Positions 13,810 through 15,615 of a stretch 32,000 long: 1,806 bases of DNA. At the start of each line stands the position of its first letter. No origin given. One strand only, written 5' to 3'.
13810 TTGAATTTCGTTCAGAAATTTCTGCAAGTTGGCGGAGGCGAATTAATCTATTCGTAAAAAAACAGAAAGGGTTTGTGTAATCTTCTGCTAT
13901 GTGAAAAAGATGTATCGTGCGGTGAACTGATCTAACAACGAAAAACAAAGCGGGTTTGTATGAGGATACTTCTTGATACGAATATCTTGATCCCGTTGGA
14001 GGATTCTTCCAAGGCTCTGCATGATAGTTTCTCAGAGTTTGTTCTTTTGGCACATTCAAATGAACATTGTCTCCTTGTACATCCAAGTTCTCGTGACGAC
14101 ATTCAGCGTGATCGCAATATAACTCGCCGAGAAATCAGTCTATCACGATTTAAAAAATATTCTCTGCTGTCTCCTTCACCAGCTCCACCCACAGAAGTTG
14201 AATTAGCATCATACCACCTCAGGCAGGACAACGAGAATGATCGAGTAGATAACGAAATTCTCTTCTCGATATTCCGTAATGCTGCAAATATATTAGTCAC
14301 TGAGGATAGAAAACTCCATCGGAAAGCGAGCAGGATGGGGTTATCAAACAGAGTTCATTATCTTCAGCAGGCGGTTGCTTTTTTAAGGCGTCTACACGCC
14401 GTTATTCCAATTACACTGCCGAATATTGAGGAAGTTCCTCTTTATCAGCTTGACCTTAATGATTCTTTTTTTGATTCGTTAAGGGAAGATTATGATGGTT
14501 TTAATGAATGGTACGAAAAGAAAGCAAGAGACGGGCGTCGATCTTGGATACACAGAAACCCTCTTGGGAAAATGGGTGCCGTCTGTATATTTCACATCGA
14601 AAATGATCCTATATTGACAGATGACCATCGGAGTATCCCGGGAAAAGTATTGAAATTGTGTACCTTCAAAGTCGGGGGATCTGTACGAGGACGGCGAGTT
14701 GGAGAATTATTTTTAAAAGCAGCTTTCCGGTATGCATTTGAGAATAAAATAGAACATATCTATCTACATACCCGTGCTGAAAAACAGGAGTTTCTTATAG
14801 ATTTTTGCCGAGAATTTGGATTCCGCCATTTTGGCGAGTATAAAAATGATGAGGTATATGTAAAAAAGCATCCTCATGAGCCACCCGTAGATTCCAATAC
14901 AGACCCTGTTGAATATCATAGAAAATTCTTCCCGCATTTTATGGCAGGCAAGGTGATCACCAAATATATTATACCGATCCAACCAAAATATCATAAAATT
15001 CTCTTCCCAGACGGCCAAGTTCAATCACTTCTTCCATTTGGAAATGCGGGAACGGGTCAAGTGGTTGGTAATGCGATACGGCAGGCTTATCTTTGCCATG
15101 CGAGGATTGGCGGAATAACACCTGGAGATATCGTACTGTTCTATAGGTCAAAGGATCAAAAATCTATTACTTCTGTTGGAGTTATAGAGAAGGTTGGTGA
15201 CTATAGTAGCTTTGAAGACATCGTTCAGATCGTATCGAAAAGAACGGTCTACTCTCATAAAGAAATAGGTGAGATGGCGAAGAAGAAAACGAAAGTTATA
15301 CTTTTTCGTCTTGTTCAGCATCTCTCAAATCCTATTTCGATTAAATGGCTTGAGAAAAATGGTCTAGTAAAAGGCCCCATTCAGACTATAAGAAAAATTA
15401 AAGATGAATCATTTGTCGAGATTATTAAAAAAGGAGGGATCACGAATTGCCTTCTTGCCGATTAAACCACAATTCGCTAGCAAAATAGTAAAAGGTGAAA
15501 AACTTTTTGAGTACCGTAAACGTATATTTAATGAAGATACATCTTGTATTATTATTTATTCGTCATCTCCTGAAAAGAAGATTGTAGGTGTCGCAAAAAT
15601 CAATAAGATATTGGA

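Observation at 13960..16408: AT-rich two-gene cassette: PIN-GNAT-PUA(ASCH-like) fusion plus ASCH-P-loop kinase, a candidate undescribed RNA-directed conflict/defence module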

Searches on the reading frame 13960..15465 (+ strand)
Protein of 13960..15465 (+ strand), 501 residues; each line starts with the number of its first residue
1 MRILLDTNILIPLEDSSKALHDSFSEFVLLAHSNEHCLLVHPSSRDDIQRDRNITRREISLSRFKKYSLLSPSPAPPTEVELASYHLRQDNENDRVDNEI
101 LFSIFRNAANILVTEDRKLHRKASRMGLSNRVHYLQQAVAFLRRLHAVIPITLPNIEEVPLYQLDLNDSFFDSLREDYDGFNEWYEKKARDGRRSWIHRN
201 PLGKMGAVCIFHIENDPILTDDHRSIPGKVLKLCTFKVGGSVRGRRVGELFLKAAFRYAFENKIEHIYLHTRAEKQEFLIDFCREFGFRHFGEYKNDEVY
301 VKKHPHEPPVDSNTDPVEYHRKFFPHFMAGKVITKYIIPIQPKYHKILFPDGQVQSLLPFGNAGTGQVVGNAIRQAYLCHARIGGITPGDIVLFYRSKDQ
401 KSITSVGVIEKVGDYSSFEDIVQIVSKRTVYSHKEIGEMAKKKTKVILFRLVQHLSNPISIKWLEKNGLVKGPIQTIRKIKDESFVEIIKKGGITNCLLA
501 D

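Call 3: search_protein_families(library=pfam, proteins=[window:13960-15465:+], max_evalue=1)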
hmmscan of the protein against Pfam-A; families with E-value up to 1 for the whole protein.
window:13960-15465:+ (501 aa): 3 families
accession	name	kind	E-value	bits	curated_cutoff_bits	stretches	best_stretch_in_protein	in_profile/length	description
PF00583.31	Acetyltransf_1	-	3.6e-06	27.7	20.7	1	168-288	11-116/116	Acetyltransferase (GNAT) family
PF01878.24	EVE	-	0.0033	17.9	23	1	386-489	40-143/145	EVE domain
PF11193.13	DUF2812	-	0.07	13.8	27.8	1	271-318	47-93/110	Protein of unknown function (DUF2812)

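Call 4: search_protein_families(library=padloc, proteins=[window:13960-15465:+], max_evalue=1)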
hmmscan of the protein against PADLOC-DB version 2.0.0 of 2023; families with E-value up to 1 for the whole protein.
window:13960-15465:+ (501 aa): 6 families
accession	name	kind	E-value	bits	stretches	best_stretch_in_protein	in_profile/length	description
PDLC04422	PDC-M11A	-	1.2e-142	474.4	1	1-497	1-497/501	-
PDLC04421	PDC-M11A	-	1.7e-141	470.3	1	1-484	1-476/486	-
PDLC04417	PDC-M11A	-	2.2e-100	335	1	1-491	1-491/501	-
PDLC04420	PDC-M11A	-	4.5e-87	290.4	1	114-488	2-371/376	-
PDLC04419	PDC-M11A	-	7.2e-56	188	1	155-497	11-353/357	-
PDLC04418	PDC-M11A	-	4.1e-21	73.4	1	163-455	99-396/444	-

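Call 5: search_protein_families(library=ncbifam, proteins=[window:13960-15465:+], max_evalue=1)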
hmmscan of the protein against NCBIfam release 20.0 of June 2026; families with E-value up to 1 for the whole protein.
window:13960-15465:+ (501 aa): 2 families
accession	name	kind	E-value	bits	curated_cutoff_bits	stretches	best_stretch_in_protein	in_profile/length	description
TIGR01575.1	rimI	equivalog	0.035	14.3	86.4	1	232-295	57-119/132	ribosomal protein S18-alanine N-acetyltransferase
NF008869.0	PRK11904.1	equivalog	0.11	10.2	747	1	412-488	314-390/1042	bifunctional proline dehydrogenase/L-glutamate gamma-semialdehyde dehydrogenase PutA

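Call 10: find_homologous_proteins(query=window:13960-15462:+, max_evalue=0.00001)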
Query window:13960-15462:+ (501 aa): 2158 proteins with E <= 0.00001 among 8000 candidates; the best 120 are listed.
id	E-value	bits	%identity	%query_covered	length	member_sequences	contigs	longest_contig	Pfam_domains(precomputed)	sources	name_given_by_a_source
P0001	0.0e+0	1066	93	100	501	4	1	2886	PF00583.32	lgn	-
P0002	2.2e-289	979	84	100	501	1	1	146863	PF00583.32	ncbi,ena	-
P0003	1.6e-231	788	67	100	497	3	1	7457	PF00583.32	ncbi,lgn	-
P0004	1.4e-211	722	63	100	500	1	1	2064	PF00583.32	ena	-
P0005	5.2e-208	710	62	100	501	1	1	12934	-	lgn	-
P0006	4.6e-207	707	63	100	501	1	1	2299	PF00583.32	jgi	jgi:hypothetical protein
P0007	7.3e-207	706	63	100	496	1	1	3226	PF00583.32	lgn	-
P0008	1.3e-206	706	63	100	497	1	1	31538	PF00583.32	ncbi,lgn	ncbi:MAG: GNAT family N-acetyltransferase [Thermodesulfobacteriota bacterium]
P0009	1.1e-205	703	62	100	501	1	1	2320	PF00583.32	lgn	-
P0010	1.9e-204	698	62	100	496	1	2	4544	PF00583.32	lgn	-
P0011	8.0e-204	696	62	100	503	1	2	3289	-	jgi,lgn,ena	jgi:hypothetical protein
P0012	1.0e-187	643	57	100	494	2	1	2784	-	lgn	-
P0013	3.2e-187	642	57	100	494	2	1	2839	-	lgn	-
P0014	1.7e-186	639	57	100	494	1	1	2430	-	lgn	-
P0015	2.9e-185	635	56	99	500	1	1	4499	-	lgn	-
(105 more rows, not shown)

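Call 14: find_related_loci(query=A1, collection=genome_contigs, flank=8000)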
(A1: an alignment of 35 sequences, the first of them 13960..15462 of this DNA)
Query A1 (501 aa) in genome_contigs; peptide patterns used: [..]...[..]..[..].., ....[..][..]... (x = any residue, [..] = any of these).
365 stretches matched a pattern; 335 encode a relative of the query (tblastn E <= 1e-3); the best 80 are kept; 80 distinct loci.
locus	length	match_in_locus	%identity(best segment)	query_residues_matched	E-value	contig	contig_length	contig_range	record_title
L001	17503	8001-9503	84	1-501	0e+0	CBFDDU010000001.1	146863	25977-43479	MAG TPA_asm: uncultured Candidatus Electrothrix sp. isolate SRR26215675_binner123_Refined_103 genome assembly, contig: E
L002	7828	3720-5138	67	1-477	0e+0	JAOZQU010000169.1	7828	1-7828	MAG: Desulfocapsa sp. isolate GMC6_bin_5 GMC6_12109_length_7828_cov_6.390068, whole genome shotgun sequence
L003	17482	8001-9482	63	1-498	0e+0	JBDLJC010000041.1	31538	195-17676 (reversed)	MAG: Thermodesulfobacteriota bacterium isolate MAG073 MAG073_41, whole genome shotgun sequence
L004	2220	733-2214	56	1-498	0e+0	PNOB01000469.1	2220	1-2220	MAG: Desulfobacterium sp. isolate SW.3.97 SW_1040976_2220, whole genome shotgun sequence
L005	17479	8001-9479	55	1-501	0e+0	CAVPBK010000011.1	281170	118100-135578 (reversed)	MAG: Nitrospirota bacterium isolate MFD00031.bin.1.108 genome assembly, contig: contig_65190, whole genome shotgun seque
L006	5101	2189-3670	56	1-501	0e+0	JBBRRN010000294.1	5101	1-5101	MAG: Nitrospirales bacterium isolate Ls1-X1 LS1_sbin.5_K_871008_L_5101_cov_8.8248, whole genome shotgun sequence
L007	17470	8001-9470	49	1-492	1e-151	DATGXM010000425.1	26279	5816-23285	MAG TPA_asm: Azonexus sp. isolate SMAG_U10609 k141_338250, whole genome shotgun sequence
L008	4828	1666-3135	49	1-492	2e-154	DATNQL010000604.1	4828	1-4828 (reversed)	MAG TPA_asm: Stenomitos sp. isolate SMAG_U16506 k141_255538, whole genome shotgun sequence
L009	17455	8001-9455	48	1-493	7e-150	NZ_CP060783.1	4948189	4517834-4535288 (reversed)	Diaphorobacter aerolatus strain KACC 16536 chromosome, complete genome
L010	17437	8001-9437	48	1-489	1e-149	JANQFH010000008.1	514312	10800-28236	MAG: Oligoflexia bacterium isolate PL23a_bin.77 k99_223092, whole genome shotgun sequence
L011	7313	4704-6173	47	1-493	6e-150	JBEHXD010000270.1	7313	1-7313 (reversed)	MAG: Verrucomicrobiota bacterium isolate ES1.bin.31 NODE_10083_length_7313_cov_2.991960, whole genome shotgun sequence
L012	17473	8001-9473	47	1-498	8e-149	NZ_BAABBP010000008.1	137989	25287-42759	Comamonas faecalis strain JCM 17561 sequence08, whole genome shotgun sequence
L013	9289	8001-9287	53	1-436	5e-149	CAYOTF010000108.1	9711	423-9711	MAG TPA_asm: uncultured Zetaproteobacteria bacterium isolate SRP215229_co1_190 genome assembly, contig: NODE_4813_length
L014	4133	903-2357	48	1-493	1e-152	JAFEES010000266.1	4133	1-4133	MAG: Proteobacteria bacterium isolate SZAS CTRL-42 LIN-583__266__length-4133, whole genome shotgun sequence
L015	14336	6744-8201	55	1-491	2e-173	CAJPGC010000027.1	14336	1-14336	uncultured bacterium isolate BACT1 genome assembly, contig: CONTIG_27, whole genome shotgun sequence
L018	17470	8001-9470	47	1-493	2e-144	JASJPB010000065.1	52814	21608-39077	MAG: Sulfuricellaceae bacterium isolate MAG_148 NODE_334_length_52814_cov_18.076442, whole genome shotgun sequence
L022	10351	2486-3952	47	1-492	6e-144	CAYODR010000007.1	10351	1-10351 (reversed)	MAG TPA_asm: uncultured Candidatus Saccharibacteria bacterium isolate SRP344714_co1_234 genome assembly, contig: NODE_11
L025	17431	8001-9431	48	6-488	6e-143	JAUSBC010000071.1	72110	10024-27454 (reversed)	MAG: Sideroxyarcus sp. isolate E6_metabat.bin.37_sub E6_k141_530499, whole genome shotgun sequence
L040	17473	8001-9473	47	1-493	2e-140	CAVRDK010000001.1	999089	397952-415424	MAG: uncultured beta proteobacterium isolate MFD01231.bin.1.102 genome assembly, contig: contig_14791, whole genome shot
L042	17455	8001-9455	44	1-493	1e-140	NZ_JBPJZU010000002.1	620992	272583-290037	Variovorax sp. ZT4R33 NODE_2_length_620992_cov_56.466785, whole genome shotgun sequence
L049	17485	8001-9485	45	1-497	2e-139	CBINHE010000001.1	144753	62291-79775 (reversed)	MAG TPA_asm: uncultured Oxalobacteraceae bacterium isolate SRR16817059_binner123_Refined_21 genome assembly, contig: ERZ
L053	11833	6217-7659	45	1-489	5e-139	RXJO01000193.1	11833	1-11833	MAG: Curvibacter sp. isolate AWTP1-17 sample_65_scaffold_1091, whole genome shotgun sequence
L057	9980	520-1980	46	1-489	1e-138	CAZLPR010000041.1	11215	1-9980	MAG TPA_asm: uncultured Dechloromonas sp. isolate SRP011637_co1_140 genome assembly, contig: NODE_2131_length_11215_cov_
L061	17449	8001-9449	44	1-490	6e-138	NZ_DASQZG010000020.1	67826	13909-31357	MAG: Polaromonas sp. isolate SMAG_U11085 k141_107866, whole genome shotgun sequence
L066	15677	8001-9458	44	1-493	5e-137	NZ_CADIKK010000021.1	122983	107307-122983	Paraburkholderia ultramafica strain LMG 28614 isolate LMG 28614, whole genome shotgun sequence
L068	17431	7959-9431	44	1-497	1e-136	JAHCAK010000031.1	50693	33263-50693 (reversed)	MAG: Burkholderiales bacterium isolate ACE_PRO65 PRO65_31, whole genome shotgun sequence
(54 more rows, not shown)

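Call 26: predict_structure(alignment_id=A1)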
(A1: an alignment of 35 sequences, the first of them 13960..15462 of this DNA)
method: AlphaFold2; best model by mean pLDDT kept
length: 501 residues; sequences in the alignment: 35
mean_pLDDT: 87.1   pTM: 0.73
mean pLDDT of the five models: 87.1, 86.8, 86.2, 84.9, 83.9
residues with pLDDT >= 90: 282; 70-90: 187; 50-70: 18; < 50: 14
segments of 3 or more residues with pLDDT < 50: 354-367
pLDDT, mean of each block of 10 residues (from residue 1): 89 63 87 89 89 85 88 88 91 90 93 93 93 93 82 82 92 91 92 89 91 94 93 91 82 92 93 86 92 93 92 88 93 93 81 43 44 86 90 87 91 94 83 88 93 89 89 86 94 90 64
secondary structure, 60 per line:
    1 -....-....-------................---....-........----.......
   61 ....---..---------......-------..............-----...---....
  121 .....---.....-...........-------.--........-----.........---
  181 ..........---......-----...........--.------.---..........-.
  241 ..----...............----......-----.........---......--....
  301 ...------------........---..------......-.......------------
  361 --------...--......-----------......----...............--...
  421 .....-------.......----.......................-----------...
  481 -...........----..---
elements in order: E2-5 H7-10 H18-33 E37-40 H42-49 H54-64 H79-84 H92-105 E111-113 H117-125 H135-145 E156-160 H169-177 H181-190 E194-199 E205-215 E229-238 H247-261 E266-271 H277-285 E289-294 E297-303 H316-323 E335-340 H342-348 E374-379 E391-396 E401-415 H418-425 H433-439 E444-460 H461-466 E478-480 H482-492

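Call 32: fold_search(model_id=the predicted structure, library=pdb)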
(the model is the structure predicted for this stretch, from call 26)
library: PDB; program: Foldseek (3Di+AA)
matches with E <= 10: 1449; with E <= 0.001: 284
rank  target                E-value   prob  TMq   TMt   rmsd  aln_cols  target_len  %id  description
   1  5y6b_A                1.3e-07  1.00  0.24  0.74   3.0       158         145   13  Crystal structure of ZmASCH Y47F mutant protein from Zymomonas mobilis (released 2018-07-18)
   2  5y6c_A                2.3e-07  1.00  0.24  0.75   3.2       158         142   13  Crystal structure of ZmASCH S128A mutant protein from Zymomonas mobilis (released 2018-07-18)
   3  5y6b_B                3.2e-07  1.00  0.24  0.77   2.9       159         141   12  Crystal structure of ZmASCH Y47F mutant protein from Zymomonas mobilis (released 2018-07-18)
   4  5y6b_D                3.4e-07  1.00  0.25  0.81   2.6       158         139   13  Crystal structure of ZmASCH Y47F mutant protein from Zymomonas mobilis (released 2018-07-18)
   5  5guq_C                4.9e-07  1.00  0.24  0.73   2.9       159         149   12  Crystal structure of ASCH from Zymomonas mobilis (released 2017-08-30)
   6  5gus_B                5.8e-07  1.00  0.24  0.75   3.2       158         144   13  Crystal structure of ASCH domain from Zymomonas mobilis (released 2017-08-30)
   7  5guq_A                7.8e-07  1.00  0.24  0.78   2.7       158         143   13  Crystal structure of ASCH from Zymomonas mobilis (released 2017-08-30)
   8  5gus_A                1.3e-06  1.00  0.24  0.78   2.9       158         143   13  Crystal structure of ASCH domain from Zymomonas mobilis (released 2017-08-30)
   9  4u9w_A                1.9e-06  1.00  0.24  0.57   3.5       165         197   13  Crystal Structure of NatD bound to H4/H2A peptide and CoA (released 2015-01-28)
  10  7kpu_A                2.4e-06  1.00  0.25  0.58   3.3       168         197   14  Crystal structure of human NatD (NAA40) bound to a bisubstrate analogue with a C-3 linker (released 2021-06-16)
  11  4u9v                  3.0e-06  1.00  0.24  0.55   4.6       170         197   14  Crystal structure of NatD (Naa40p) bound to acetyl CoA (released 2015-01-28)
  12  7kd7_A                3.2e-06  1.00  0.25  0.56   3.3       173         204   14  Crystal structure of human NatD (NAA40) bound to a bisubstrate analogue (released 2021-06-16)
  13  4u9w_B                3.2e-06  1.00  0.24  0.54   4.4       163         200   13  Crystal Structure of NatD bound to H4/H2A peptide and CoA (released 2015-01-28)
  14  7kd7_D                3.6e-06  1.00  0.24  0.56   3.6       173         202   14  Crystal structure of human NatD (NAA40) bound to a bisubstrate analogue (released 2021-06-16)
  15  4u9w_D                3.8e-06  1.00  0.24  0.57   4.1       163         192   13  Crystal Structure of NatD bound to H4/H2A peptide and CoA (released 2015-01-28)
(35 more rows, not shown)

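Call 34: search_protein_families(library=pfam, alignment_id=A1, max_evalue=0.01)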
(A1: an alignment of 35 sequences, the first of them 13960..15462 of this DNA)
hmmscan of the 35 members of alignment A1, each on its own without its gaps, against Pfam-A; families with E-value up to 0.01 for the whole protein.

A. member 1, window:13960-15462:+ (501 aa): 2 families
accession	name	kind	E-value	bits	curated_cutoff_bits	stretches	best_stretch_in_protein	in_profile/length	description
PF00583.31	Acetyltransf_1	-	3.6e-06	27.7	20.7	1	168-288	11-116/116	Acetyltransferase (GNAT) family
PF01878.24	EVE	-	0.0033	17.9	23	1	386-489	40-143/145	EVE domain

B. families by the number of members that match (of 35 scanned): 7 families
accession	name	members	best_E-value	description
PF00583.31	Acetyltransf_1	30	6.8e-09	Acetyltransferase (GNAT) family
PF01878.24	EVE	17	0.00011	EVE domain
PF13673.13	Acetyltransf_10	13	8e-07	Acetyltransferase (GNAT) domain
PF13470.12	PIN_3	9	5.5e-05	PIN domain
PF13508.13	Acetyltransf_7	6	0.00053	Acetyltransferase (GNAT) domain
PF21926.2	FeeM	1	0.00048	N-acyl amino acid synthase FeeM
PF03851.20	UvdE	1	0.0017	UV-endonuclease UvdE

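Call 41: search_solved_structures(query=A1, max_evalue=0.1, show_alignments=0)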
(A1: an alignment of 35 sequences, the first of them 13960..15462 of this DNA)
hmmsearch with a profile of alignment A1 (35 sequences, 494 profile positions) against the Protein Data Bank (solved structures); distinct sequences matched with E-value up to 0.1: 2.
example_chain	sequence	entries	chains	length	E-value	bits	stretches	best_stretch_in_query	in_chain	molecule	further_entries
4ua3_A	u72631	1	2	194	9.3e-05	24.4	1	199-293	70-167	Uncharacterized N-acetyltransferase C825.04c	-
6yzz_A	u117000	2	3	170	0.027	16.3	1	232-306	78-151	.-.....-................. 50 | Acyl-CoA N-acyltransferases (NAT) superfamily protein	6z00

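Call 43: search_dna_similar(query=window:13960-15462:+, collection=plasmids, mode=protein, max_rows=25)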
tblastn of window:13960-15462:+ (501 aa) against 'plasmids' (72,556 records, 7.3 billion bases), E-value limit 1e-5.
Records with a match: 32; places in all: 34; records where one place covers at least 80% of the query: 18.
Best place of each record, by identity: <60% 32.
By first word of the organism name: Rhizobium 4; Sinorhizobium 3; Mesorhizobium 2; Paenibacillus 2; Burkholderia 1; Azospirillum 1; Halalkaliarchaeum 1; Natronococcus 1; Sphingobium 1; Ensifer 1; and 15 more.
By predicted mobility (MOB-suite, as given by PLSDB): non-mobilizable 19; conjugative 11; mobilizable 2.
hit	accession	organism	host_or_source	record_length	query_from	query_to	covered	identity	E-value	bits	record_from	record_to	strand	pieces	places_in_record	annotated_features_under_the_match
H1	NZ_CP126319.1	Burkholderia anthina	Sorghum bicolor,Sandy loam,rhizosphere ...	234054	1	493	98%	43.9%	5e-107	357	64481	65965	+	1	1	N-acetyltransferase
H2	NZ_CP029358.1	Azospirillum thermophilum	cell culture,hot spring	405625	4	480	95%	36.4%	3e-60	221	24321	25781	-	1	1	GNAT family N-acetyltransferase | helix-turn-helix domain-containing protein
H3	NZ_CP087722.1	Halalkaliarchaeum sp. AArc-CO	Kulunda Steppe hypersaline lake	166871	1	494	99%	33.8%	2e-62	267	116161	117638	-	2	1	PIN domain-containing protein | hypothetical protein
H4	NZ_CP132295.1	Natronococcus sp. AD-5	cell culture,sediment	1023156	1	494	99%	33.7%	6e-69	247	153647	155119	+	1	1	record has no annotation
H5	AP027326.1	Sphingobium sp. TomTYG46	-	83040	2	493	98%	33.1%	3e-62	227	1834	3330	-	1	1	hypothetical protein (x2)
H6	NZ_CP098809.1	Ensifer adhaerens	whole organism,soil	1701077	1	488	97%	32.9%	4e-65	236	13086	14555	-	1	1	none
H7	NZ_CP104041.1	Rhizobium sp. WSM4643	Pisum sativum,Cell culture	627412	4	480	95%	33.1%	1e-55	208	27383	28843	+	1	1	GNAT family N-acetyltransferase | helix-turn-helix domain-containing protein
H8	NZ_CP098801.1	Rhizobium anhuiense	Trifolium dubium,Cell culture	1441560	4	494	98%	31.6%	1e-57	214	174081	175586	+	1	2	record has no annotation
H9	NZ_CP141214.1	Sinorhizobium meliloti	alfalfa,Isolate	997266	1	488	97%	31.8%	5e-64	233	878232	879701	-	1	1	GNAT family N-acetyltransferase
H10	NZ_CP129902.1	Rhodococcus ruber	soil,bacterial genome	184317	3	494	98%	31.5%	3e-52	198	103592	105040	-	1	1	GNAT family N-acetyltransferase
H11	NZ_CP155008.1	Methylobacterium fujisawaense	concrete cylinder weathered outdoors on ...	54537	4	480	95%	32.3%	8e-57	211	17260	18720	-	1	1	hypothetical protein | helix-turn-helix domain-containing protein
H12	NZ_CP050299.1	Mesorhizobium huakuii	Oxytropis kamtschatica,cell ...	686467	1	488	97%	31.3%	6e-65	235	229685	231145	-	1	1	GNAT family N-acetyltransferase | ASCH domain-containing protein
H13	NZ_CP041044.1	Paracoccus sp. AK26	pure culture,Hexachlorocyclohexane ...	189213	4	491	97%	31.2%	5e-58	215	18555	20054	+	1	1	helix-turn-helix domain-containing protein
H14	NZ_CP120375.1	Sinorhizobium garamanticum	Argyrolobium uniflorum,Cell culture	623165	1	485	97%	31.4%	2e-65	237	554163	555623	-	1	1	GNAT family N-acetyltransferase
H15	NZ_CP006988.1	Rhizobium etli bv. mimosae str. IE4771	Phaseolus vulgaris,whole organism,nodule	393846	4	494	98%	30.7%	8e-57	211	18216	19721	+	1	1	GNAT family N-acetyltransferase | helix-turn-helix domain-containing protein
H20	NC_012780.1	[Eubacterium] eligens ATCC 27750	-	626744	153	501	70%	29.3%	4e-19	99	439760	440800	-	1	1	hypothetical protein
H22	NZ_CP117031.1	Vibrio tubiashii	Babylonia areolata,bacterial pure ...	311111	99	494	79%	25.6%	1e-21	106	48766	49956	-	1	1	N-acetyltransferase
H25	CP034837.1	Rahnella aquatilis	Food spoilage microflora,food/cold ...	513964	153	499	69%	25.7%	1e-13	82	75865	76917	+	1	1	N-acetyltransferase | ASCH domain-containing protein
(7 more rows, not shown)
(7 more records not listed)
